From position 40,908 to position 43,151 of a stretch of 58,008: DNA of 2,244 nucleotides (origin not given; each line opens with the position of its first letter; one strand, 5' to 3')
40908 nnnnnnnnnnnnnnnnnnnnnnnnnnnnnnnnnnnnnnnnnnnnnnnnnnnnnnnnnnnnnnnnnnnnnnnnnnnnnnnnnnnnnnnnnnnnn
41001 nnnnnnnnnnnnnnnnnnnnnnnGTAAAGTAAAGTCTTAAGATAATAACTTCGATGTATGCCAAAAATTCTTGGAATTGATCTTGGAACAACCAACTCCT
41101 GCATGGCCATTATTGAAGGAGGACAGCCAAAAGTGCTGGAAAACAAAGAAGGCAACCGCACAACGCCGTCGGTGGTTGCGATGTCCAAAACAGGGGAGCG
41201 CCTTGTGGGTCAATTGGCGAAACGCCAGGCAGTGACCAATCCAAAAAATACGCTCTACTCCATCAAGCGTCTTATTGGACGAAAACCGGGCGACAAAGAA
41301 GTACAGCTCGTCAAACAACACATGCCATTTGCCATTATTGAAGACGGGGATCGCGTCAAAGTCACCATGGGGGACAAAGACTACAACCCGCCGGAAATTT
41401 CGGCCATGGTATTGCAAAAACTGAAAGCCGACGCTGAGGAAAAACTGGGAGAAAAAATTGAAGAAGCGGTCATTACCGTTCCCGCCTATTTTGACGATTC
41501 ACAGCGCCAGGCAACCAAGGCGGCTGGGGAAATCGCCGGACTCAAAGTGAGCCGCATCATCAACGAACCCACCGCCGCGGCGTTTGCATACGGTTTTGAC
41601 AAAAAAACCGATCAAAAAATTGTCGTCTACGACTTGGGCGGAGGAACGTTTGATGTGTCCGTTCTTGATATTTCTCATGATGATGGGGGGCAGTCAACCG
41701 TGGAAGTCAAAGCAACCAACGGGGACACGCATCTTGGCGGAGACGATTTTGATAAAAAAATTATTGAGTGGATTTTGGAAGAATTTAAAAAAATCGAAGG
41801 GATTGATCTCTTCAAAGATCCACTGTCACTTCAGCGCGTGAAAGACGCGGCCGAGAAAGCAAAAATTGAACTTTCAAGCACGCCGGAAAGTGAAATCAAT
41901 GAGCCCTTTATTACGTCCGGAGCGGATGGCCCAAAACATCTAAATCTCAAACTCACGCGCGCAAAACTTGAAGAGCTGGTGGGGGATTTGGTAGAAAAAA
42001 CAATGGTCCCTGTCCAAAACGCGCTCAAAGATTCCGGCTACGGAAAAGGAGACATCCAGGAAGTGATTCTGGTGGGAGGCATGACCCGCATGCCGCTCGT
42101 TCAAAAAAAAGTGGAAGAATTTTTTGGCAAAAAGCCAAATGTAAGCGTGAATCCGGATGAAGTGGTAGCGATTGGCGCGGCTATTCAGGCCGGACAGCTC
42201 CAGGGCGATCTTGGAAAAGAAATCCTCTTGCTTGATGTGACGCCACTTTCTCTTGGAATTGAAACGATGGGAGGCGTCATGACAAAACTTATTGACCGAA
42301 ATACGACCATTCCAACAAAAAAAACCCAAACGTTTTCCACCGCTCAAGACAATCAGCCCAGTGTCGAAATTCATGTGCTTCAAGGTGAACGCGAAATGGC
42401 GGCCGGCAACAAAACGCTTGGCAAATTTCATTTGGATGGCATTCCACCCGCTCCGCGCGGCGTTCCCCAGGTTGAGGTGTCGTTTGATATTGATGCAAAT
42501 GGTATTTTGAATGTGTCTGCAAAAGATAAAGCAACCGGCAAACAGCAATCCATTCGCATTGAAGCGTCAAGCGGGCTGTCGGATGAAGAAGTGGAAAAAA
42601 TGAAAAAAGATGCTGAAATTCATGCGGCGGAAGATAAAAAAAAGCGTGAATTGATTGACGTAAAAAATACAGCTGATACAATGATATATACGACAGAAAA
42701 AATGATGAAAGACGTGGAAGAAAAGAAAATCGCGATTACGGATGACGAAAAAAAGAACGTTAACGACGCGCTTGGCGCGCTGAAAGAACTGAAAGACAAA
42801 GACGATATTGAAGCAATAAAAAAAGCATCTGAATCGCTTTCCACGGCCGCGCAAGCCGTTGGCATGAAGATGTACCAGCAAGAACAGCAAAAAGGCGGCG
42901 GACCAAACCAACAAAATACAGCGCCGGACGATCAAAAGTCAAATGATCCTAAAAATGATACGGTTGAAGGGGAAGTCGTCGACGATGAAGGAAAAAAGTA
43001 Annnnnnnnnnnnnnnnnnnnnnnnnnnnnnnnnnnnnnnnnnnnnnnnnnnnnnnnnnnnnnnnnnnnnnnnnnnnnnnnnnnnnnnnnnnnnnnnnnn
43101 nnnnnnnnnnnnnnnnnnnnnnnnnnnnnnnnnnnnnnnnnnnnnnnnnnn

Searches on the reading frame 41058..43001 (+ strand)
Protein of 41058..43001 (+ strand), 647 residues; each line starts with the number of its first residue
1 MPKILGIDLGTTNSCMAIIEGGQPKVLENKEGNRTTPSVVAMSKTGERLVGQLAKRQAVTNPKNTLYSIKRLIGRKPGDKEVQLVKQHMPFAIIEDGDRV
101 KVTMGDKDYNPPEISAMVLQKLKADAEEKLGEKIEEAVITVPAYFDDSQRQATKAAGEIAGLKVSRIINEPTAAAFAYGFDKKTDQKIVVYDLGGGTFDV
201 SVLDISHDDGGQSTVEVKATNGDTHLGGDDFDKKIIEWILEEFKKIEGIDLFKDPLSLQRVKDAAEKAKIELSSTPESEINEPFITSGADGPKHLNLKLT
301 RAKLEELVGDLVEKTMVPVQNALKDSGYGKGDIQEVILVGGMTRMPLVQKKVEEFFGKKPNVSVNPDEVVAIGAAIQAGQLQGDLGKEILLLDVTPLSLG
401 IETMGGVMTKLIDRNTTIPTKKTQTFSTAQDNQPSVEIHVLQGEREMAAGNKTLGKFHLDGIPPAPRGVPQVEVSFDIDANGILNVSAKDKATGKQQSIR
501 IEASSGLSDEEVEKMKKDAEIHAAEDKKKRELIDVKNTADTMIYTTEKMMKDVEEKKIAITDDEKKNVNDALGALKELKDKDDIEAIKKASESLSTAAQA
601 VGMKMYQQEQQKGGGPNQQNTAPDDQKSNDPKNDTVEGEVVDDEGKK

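Call 61: search_protein_families(library=pfam, proteins=[window:41058-43001:+], max_evalue=0.00001)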
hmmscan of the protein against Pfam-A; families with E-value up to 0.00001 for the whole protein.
window:41058-43001:+ (647 aa): 2 families
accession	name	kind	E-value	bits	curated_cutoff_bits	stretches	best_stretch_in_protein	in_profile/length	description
PF00012.26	HSP70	-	1.8e-249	829.4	20.6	1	4-607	1-599/599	Hsp70 protein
PF06723.19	MreB_Mbl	-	1.1e-15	57.8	27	1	117-377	76-318/327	MreB/Mbl protein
